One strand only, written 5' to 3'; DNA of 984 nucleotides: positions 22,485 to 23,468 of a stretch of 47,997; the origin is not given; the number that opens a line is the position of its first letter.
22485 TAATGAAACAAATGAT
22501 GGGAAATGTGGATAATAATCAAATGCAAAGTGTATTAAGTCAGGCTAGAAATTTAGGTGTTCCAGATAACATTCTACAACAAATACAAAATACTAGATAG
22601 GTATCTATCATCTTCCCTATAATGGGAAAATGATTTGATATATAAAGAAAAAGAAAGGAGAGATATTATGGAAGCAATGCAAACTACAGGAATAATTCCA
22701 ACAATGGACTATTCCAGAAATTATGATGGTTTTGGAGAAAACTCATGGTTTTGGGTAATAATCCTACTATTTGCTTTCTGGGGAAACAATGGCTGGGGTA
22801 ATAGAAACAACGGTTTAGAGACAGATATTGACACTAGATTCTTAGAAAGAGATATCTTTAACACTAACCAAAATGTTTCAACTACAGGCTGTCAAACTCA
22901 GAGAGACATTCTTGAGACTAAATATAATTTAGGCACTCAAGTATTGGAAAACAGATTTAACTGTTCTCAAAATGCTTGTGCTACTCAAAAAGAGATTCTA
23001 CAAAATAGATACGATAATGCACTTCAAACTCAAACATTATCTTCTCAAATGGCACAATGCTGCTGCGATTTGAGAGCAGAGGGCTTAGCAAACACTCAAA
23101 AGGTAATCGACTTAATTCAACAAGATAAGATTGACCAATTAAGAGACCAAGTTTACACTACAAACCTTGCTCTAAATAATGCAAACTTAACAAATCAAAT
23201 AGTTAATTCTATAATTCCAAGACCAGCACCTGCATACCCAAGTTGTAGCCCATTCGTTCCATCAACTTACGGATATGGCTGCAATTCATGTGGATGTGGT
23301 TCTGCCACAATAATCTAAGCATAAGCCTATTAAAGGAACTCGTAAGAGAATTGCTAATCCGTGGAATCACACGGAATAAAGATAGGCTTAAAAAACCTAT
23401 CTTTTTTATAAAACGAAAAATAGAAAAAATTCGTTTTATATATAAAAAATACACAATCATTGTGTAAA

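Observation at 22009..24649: Terminator-delimited moron island encoding a BclA C-terminal-domain (exosporium TNF/C1q-like) protein, a Cys-rich membrane protein and Q/N-rich proteins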

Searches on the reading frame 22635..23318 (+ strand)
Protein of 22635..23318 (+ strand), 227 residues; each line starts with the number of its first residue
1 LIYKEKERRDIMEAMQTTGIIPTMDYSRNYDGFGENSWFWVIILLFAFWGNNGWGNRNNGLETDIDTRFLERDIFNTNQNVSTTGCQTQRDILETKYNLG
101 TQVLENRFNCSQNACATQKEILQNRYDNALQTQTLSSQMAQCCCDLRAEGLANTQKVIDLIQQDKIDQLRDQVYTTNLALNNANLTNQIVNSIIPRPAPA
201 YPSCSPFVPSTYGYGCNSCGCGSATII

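Call 3: search_protein_families(library=pfam, proteins=[window:22635-23318:+], max_evalue=1)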
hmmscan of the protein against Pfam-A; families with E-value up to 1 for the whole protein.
window:22635-23318:+ (227 aa): 1 family
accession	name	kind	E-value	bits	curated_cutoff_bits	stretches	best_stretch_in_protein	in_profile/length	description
PF22703.2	Cdc6_lid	-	0.021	15.1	27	1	120-161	2-43/68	Cdc6 AAA+ ATPase-type lid domain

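Call 4: search_protein_families(library=phrogs, proteins=[window:22635-23318:+], max_evalue=0.01)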
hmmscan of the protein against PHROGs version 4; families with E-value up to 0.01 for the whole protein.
window:22635-23318:+ (227 aa): 2 families
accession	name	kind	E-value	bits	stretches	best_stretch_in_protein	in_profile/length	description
phrog_16490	-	unknown function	0.00037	21.2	1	71-222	103-280/286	-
phrog_9415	-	unknown function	0.0016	19.3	1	60-170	43-147/168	-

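Call 41: find_homologous_proteins(query=window:22635-23318:+)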
Query window:22635-23318:+ (227 aa): 1026 proteins with E <= 0.001 among 1226 candidates; the best 120 are listed.
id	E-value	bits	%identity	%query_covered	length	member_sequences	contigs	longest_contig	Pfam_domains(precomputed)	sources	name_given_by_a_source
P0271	6.7e-140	482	97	95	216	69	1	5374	-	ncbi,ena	-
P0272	3.6e-130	450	92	95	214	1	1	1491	-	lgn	-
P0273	4.3e-129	446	89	95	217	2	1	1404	-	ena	-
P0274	8.2e-128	442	89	95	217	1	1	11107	-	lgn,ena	-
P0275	3.7e-126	437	91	95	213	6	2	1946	-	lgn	-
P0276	6.6e-126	436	88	95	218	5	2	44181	-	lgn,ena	-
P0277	4.1e-125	433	88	95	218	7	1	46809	-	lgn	-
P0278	5.3e-124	430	87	95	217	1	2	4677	-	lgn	-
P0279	2.7e-123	427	86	95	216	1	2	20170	-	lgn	-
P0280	5.8e-123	426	87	95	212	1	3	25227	-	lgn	-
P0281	8.5e-123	426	86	95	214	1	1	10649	-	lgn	-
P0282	9.2e-123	426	88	95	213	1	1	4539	-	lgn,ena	-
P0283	2.0e-122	425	89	89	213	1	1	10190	-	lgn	-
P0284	8.0e-122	423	87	95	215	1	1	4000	-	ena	-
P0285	8.2e-122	423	88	89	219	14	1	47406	-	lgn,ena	-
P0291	1.4e-119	415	84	95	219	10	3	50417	-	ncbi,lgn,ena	-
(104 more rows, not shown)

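Call 42: search_protein_families(library=ncbifam, proteins=[window:22668-23318:+], max_evalue=1)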
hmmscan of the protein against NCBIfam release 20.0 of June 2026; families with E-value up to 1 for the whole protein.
window:22668-23318:+ (216 aa): 1 family
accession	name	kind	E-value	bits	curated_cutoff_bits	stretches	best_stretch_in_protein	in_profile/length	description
NF012013.0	PRK15469.1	equivalog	0.12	11.3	403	1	136-169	194-227/312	glyoxylate/hydroxypyruvate reductase GhrA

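Call 43: search_protein_families(library=padloc, proteins=[window:22668-23318:+], max_evalue=0.1)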
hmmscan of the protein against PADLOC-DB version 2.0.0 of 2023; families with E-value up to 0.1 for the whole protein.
window:22668-23318:+ (216 aa): 0 families

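Call 48: search_dna_similar(query=window:22668-23318:+, collection=phages, mode=protein, max_evalue=0.001, max_rows=40)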
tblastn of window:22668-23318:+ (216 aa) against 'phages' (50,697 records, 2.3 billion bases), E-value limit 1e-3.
Records with a match: 8; places in all: 8; records where one place covers at least 80% of the query: 6.
Best place of each record, by identity: <60% 8.
By first word of the organism name: Bacteriophage 3; Clostridium 3; bajarodcaudo 1; Dulem 1.
By host as written in the record: - 4; Clostridium perfringens 3; Varecia variegata 1.
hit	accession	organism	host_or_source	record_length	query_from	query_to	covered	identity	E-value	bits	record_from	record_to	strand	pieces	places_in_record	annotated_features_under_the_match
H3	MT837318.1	Bacteriophage sp.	human fecal samples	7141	6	196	88%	42.8%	8e-35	135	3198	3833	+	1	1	record has no annotation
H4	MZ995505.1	Clostridium phage vB_CpeP_PMQ04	Clostridium perfringens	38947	1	196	91%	29.5%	3e-7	56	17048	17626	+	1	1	hypothetical protein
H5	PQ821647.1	Clostridium phage HMD-PC1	Clostridium perfringens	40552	1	196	91%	29.4%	3e-6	53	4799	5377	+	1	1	hypothetical protein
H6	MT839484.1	Bacteriophage sp.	human fecal samples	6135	20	196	82%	29.3%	1e-8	60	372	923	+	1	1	record has no annotation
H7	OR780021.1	Clostridium phage XP41-N3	Clostridium perfringens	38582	1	199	92%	25.6%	3e-4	47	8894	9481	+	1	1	hypothetical protein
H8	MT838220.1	Bacteriophage sp.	human fecal samples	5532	10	196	87%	26.7%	4e-6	52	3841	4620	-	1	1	record has no annotation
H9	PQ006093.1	bajarodcaudo virus 2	Neotoma bryanti feces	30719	70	197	59%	33.1%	8e-8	57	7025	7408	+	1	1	hypothetical protein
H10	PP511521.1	Dulem virus 36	Varecia variegata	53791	92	196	49%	33.3%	1e-9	63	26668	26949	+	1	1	hypothetical protein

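Call 50: get_annotated_region(hit=H4, flank=7000)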
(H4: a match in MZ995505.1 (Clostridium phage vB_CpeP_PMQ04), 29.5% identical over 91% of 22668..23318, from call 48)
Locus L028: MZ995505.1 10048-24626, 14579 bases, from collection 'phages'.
description: Clostridium perfringens phage vB_CpeP_PMQ04, complete genome.
organism: Clostridium phage vB_CpeP_PMQ04 (NCBI taxid 2876083)
taxonomy: Viruses; Duplodnaviria; Heunggongvirae; Uroviricota; Caudoviricetes
host: Clostridium perfringens; source: -; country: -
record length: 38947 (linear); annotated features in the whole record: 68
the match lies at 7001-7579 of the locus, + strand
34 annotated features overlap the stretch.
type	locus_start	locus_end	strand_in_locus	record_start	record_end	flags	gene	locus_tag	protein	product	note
CDS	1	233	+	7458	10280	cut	-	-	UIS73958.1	putative endopeptidase-endolysin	-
CDS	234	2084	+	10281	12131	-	-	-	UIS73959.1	hypothetical protein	gp58-like protein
CDS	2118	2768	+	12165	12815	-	-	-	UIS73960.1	N-acetylmuramoyl-L-alanine amidase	-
CDS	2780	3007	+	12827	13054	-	-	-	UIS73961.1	holin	-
CDS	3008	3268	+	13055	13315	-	-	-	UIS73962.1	recombination related exonuclease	-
CDS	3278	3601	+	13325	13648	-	-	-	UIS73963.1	hypothetical protein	-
CDS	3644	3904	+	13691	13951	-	-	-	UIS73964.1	hypothetical protein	-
CDS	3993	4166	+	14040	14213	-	-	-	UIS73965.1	hypothetical protein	-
CDS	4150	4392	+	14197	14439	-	-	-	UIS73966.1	hypothetical protein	-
CDS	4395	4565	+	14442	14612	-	-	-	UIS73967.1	hypothetical protein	-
CDS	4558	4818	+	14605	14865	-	-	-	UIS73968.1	hypothetical protein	-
CDS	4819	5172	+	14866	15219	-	-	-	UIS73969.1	hypothetical protein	-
CDS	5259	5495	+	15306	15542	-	-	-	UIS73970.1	hypothetical protein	-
CDS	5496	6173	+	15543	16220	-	-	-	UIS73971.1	DNA binding protein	-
CDS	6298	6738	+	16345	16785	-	-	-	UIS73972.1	hypothetical protein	-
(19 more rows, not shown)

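Call 51: get_annotated_region(hit=H5, flank=5000)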
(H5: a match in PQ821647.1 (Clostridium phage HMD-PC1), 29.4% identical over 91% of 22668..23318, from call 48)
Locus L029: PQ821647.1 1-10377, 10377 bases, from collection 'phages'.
description: Clostridium phage HMD-PC1, complete genome.
organism: Clostridium phage HMD-PC1 (NCBI taxid 3397798)
taxonomy: Viruses; Duplodnaviria; Heunggongvirae; Uroviricota; Caudoviricetes
host: Clostridium perfringens; source: chicken intestine; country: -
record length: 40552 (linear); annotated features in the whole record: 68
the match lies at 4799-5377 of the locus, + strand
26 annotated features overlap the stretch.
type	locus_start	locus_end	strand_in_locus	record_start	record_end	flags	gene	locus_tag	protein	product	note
CDS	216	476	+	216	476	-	-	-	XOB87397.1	hypothetical protein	-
CDS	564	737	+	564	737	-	-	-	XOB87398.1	hypothetical protein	-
CDS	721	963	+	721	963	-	-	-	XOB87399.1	hypothetical protein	-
CDS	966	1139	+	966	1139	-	-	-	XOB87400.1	hypothetical protein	-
CDS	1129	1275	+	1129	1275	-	-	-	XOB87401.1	hypothetical protein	-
CDS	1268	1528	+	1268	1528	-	-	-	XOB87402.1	hypothetical protein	-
CDS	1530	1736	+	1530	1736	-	-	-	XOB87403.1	hypothetical protein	-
CDS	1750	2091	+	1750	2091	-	-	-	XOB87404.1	hypothetical protein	-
CDS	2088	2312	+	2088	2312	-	-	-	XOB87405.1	hypothetical protein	-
CDS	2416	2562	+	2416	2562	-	-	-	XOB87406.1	hypothetical protein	-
CDS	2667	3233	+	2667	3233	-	-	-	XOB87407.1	site-specific DNA-methyltransferase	-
CDS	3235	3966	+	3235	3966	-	-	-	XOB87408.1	anti-repressor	-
CDS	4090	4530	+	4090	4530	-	-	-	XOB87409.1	hypothetical protein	-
CDS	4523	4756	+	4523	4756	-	-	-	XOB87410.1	hypothetical protein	-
CDS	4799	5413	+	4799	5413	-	-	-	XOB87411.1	hypothetical protein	-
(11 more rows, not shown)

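Call 53: search_protein_families(library=pfam, proteins=[L028:7687-8046:+, L028:8236-8631:+, L028:8624-9151:+, L028:6298-6738:+, L028:6731-6958:+, L028:5496-6173:+], max_evalue=1)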
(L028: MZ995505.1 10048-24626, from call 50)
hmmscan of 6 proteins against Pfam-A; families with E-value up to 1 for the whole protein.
L028:7687-8046:+ (119 aa): 0 families

L028:8236-8631:+ (131 aa): 1 family
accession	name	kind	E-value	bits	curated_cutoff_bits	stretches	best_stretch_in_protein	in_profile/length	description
PF08472.16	S6PP_C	-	0.031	14.6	34.4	1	50-97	43-89/133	Sucrose-6-phosphate phosphohydrolase C-terminal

L028:8624-9151:+ (175 aa): 0 families

L028:6298-6738:+ (146 aa): 0 families

L028:6731-6958:+ (75 aa): 11 families
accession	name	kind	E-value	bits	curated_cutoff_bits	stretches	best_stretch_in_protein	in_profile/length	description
PF05213.18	Corona_NS2A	-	0.0045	16.9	23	1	24-68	80-123/267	Coronavirus NS2A protein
PF07742.17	BTG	-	0.017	15.3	23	1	27-69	49-92/117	BTG family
PF16928.10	Inj_translocase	-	0.018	15.2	29.7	1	3-63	65-125/218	DNA/protein translocase of phage P22 injectosome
PF11588.13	DUF3243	-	0.025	15.3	27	1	49-72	15-38/79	Protein of unknown function (DUF3243)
PF01418.23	HTH_6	-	0.025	15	28.3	1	41-74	28-61/77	Helix-turn-helix domain, rpiR family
PF09312.16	SurA_N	-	0.028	15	30.8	1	27-75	53-101/118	SurA N-terminal domain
PF05698.19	Trigger_C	-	0.036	14.6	22.7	1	43-69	113-139/162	Bacterial trigger factor protein (TF) C-terminus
PF21716.3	dnstrm_HI1420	-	0.081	13.2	27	1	36-61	23-48/90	Probable addiction module antidote protein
PF22333.2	Ago_PAZ_arc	-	0.096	13.5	27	1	24-66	23-65/96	Argonaute, PAZ domain, archaea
PF11985.13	Phage_Mu_Gp27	-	0.17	12.7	28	1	5-71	92-169/173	Bacteriophage Mu, Gp27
PF01466.24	Skp1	-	0.17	12.2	22.3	0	36-50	13-27/48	Skp1 family, dimerisation domain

L028:5496-6173:+ (225 aa): 2 families
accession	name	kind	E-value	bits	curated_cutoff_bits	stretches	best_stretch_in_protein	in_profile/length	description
PF02498.22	Bro-N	-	5e-23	82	25.6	1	15-98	2-96/96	BRO family, N-terminal domain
PF19220.6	Rod_CreS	-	0.071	12.6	100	1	108-138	73-103/359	Crescentin, rod domain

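Call 57: search_solved_structures(query=A3, max_evalue=5)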
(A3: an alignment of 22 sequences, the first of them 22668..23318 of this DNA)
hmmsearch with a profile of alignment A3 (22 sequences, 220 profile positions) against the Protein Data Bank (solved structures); distinct sequences matched with E-value up to 5: 7.
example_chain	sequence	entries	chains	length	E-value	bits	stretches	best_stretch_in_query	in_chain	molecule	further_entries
3aon_A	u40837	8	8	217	0.26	13.9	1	53-176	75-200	V-type sodium ATPase subunit D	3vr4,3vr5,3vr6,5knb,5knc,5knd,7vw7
1hwt_C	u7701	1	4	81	1.4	11.6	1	136-175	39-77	PROTEIN (HEME ACTIVATOR PROTEIN)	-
2hap_C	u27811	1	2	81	1.6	11.3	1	136-175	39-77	PROTEIN (HEME ACTIVATOR PROTEIN)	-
4dci_A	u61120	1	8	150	2.3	10.8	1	63-130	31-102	uncharacterized protein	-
1hp8_A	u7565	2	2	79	2.8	10.5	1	101-137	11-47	Cx9C motif-containing protein 4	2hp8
9hn1_D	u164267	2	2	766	3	10.4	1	88-208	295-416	KlebG | Klebicin G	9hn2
9hx4_F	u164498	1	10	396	4.4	9.9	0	119-175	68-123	Apolipoprotein A-IV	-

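Call 62: find_homologous_proteins(query=A3, max_evalue=0.001)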
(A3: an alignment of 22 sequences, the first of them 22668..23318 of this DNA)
Query A3 (22 sequences) (216 aa, profile of the alignment): 7941 proteins with E <= 0.001 among 8000 candidates; the best 120 are listed.
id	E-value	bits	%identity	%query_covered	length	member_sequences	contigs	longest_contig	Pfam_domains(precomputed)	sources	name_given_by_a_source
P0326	1.3e-91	324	79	100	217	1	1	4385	-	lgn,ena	-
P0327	2.3e-91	323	79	100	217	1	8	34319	-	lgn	-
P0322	5.3e-91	322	79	100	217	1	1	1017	-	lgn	-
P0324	5.7e-91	322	79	100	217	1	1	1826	-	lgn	-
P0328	9.4e-91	321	79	100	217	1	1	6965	-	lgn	-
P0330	1.7e-90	320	79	100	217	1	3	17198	-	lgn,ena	-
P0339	2.9e-90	320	77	100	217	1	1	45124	-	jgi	-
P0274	5.3e-89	315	89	100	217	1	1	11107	-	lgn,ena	-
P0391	5.0e-87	309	40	99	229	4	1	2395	-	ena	-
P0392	7.0e-87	308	43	98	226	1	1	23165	-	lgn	-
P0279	9.4e-87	308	86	100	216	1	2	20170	-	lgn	-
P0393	1.1e-86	308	46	82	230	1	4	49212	-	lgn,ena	-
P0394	1.5e-86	307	46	82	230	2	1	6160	-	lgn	-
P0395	1.7e-86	307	42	90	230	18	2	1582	-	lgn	-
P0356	2.0e-86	307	78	100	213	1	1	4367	-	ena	-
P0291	7.0e-85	302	84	100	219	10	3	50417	-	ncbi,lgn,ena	-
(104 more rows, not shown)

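Call 70: predict_structure(alignment_id=A5)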
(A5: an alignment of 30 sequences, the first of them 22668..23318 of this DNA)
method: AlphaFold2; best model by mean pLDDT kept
length: 216 residues; sequences in the alignment: 30
mean_pLDDT: 40.2   pTM: 0.13
mean pLDDT of the five models: 40.2, 39.7, 39.0, 38.6, 35.1
residues with pLDDT >= 90: 0; 70-90: 0; 50-70: 14; < 50: 202
segments of 3 or more residues with pLDDT < 50: 1-24, 39-216
pLDDT, mean of each block of 10 residues (from residue 1): 36 42 52 56 40 39 38 38 40 37 37 38 35 34 37 39 43 45 42 38 38 39
secondary structure, 60 per line:
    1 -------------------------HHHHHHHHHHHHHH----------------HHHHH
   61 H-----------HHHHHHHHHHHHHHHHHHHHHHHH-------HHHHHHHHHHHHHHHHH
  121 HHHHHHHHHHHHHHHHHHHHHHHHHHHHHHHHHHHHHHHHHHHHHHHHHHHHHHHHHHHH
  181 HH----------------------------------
elements in order: H26-39 H56-61 H73-96 H104-182

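Call 76: find_encoding_contigs(protein=P0291, flank=10000, max_places=3)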
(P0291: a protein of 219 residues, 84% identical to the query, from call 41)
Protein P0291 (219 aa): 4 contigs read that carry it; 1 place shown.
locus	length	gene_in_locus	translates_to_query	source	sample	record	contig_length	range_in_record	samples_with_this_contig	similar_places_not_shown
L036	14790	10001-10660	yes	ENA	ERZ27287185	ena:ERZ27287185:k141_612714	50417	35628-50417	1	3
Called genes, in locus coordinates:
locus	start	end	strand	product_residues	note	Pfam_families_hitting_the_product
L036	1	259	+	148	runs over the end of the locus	-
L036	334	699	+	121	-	-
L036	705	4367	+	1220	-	-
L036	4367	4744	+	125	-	PF20458:DUF6711 (weak)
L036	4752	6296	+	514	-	-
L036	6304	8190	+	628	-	PF05895:DUF859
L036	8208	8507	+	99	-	-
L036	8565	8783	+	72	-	-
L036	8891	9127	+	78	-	-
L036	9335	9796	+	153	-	-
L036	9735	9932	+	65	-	-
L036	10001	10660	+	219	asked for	-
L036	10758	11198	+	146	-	-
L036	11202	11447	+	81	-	-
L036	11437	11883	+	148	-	PF25223:DUF7841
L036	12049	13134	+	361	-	-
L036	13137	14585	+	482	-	-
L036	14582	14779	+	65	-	-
